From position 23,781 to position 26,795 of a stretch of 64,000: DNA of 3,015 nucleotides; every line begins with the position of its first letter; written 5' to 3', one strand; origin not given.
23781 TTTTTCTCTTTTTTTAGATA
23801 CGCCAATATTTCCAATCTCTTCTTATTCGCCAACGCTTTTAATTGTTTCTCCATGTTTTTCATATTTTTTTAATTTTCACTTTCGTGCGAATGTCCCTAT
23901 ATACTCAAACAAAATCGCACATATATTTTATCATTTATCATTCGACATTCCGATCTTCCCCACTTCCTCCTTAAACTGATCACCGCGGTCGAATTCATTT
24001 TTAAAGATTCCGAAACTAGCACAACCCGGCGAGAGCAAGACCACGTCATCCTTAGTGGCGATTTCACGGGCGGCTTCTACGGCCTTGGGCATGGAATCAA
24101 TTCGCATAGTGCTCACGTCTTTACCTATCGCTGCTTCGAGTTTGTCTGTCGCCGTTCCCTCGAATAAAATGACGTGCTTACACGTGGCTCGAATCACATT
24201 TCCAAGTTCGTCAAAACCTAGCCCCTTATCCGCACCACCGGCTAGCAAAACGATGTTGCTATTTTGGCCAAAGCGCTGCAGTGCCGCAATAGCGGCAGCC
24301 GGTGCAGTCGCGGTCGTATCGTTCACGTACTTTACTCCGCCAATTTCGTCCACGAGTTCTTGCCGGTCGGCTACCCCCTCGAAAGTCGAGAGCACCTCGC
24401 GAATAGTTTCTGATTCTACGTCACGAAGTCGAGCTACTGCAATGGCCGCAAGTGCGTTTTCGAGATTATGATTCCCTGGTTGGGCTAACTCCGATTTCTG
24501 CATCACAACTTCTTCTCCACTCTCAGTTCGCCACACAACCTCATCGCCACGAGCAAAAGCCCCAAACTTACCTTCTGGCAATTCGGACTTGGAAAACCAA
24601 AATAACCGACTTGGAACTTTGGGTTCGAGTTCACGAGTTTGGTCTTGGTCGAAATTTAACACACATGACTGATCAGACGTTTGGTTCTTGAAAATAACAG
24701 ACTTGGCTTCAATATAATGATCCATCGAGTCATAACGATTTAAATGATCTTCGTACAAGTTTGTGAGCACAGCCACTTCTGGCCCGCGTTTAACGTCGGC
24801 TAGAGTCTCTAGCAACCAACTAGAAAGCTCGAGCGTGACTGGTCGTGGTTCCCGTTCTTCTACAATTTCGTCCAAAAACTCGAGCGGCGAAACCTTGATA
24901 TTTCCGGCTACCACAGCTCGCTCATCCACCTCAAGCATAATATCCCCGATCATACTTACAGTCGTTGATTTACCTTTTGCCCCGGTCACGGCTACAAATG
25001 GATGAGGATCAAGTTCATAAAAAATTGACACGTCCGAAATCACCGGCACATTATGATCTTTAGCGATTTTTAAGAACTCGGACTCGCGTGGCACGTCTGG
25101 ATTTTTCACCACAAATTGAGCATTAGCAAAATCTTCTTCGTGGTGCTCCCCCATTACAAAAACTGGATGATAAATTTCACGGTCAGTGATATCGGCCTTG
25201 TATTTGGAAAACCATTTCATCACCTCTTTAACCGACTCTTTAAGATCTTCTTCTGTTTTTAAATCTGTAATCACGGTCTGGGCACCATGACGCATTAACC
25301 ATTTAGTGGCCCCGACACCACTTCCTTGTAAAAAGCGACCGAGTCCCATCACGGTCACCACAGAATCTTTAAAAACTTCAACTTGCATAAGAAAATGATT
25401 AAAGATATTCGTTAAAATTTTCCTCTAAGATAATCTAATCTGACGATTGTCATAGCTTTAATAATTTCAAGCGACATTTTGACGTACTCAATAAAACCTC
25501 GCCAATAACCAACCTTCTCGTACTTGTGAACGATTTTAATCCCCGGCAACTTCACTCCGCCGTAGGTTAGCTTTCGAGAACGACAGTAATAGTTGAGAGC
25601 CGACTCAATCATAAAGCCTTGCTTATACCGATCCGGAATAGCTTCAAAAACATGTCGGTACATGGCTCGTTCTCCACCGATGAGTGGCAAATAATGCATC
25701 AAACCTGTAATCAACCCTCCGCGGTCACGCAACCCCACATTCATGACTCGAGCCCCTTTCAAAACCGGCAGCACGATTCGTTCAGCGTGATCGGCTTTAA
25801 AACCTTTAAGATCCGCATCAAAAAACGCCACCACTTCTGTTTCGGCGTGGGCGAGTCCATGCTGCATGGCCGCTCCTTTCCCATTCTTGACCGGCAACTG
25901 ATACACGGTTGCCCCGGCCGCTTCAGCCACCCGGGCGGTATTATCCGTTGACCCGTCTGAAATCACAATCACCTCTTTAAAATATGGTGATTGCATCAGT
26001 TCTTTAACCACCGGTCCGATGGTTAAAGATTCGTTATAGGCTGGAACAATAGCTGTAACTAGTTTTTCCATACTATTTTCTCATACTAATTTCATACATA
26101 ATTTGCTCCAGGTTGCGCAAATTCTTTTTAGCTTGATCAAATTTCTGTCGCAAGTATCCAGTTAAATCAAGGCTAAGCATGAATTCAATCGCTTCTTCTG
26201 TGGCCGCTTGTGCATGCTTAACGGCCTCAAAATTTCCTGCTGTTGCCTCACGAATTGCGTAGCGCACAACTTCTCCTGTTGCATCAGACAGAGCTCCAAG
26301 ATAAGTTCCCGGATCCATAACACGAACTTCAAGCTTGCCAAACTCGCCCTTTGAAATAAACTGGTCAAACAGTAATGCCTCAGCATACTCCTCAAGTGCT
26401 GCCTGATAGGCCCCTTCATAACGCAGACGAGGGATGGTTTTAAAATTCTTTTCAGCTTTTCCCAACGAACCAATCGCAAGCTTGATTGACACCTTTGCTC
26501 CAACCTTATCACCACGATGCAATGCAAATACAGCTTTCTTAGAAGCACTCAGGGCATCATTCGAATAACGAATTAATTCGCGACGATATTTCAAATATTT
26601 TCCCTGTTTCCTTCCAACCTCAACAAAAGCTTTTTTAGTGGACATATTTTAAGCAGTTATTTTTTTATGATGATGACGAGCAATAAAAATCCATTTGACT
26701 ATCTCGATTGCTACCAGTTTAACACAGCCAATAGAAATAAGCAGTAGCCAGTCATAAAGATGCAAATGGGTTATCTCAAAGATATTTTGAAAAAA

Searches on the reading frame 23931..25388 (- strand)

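Call 12: search_protein_families(library=pfam, proteins=[window:23931-25388:-], max_evalue=0.01)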
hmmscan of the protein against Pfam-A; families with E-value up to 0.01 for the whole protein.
window:23931-25388:- (485 aa): 3 families
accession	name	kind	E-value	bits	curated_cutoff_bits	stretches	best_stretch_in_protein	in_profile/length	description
PF08245.18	Mur_ligase_M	-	1.2e-25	91.1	24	1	134-319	1-200/200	Mur ligase middle domain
PF02875.26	Mur_ligase_C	-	3.8e-12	47.6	28.4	1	342-454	2-125/127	Mur ligase, glutamate ligase domain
PF21799.2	MurD-like_N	-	0.00017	22.3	27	1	11-117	3-87/88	Mur ligase MurD-like, N-terminal domain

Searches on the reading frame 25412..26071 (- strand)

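Call 12: search_protein_families(library=pfam, proteins=[window:25412-26071:-], max_evalue=0.01)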
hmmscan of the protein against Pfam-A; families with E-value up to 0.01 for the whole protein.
window:25412-26071:- (219 aa): 3 families
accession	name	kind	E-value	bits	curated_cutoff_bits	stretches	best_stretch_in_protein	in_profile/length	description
PF00535.33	Glycos_transf_2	-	7.9e-23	81.7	23.3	1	7-154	2-158/168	Glycosyl transferase family 2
PF13641.12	Glyco_tranf_2_3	-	2.1e-08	34.9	27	1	5-87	3-96/230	Glycosyltransferase like family 2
PF10111.15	Glyco_tranf_2_2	-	0.00011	22.2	27.3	1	30-88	25-92/276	Glycosyltransferase like family 2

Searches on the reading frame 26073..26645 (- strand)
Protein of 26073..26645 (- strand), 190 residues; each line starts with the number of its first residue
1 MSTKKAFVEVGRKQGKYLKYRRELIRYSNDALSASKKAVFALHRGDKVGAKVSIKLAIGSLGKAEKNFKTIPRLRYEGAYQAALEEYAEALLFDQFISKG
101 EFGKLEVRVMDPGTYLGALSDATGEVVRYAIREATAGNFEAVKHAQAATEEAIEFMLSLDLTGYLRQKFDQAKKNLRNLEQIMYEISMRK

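Call 79: search_protein_families(library=pfam, proteins=[window:26073-26645:-], max_evalue=0.000001)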
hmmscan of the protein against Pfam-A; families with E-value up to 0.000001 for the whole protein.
window:26073-26645:- (190 aa): 1 family
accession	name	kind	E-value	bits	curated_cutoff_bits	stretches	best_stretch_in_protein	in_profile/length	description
PF01997.21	Translin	-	1.1e-17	65.1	25.9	1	21-190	3-205/205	Translin family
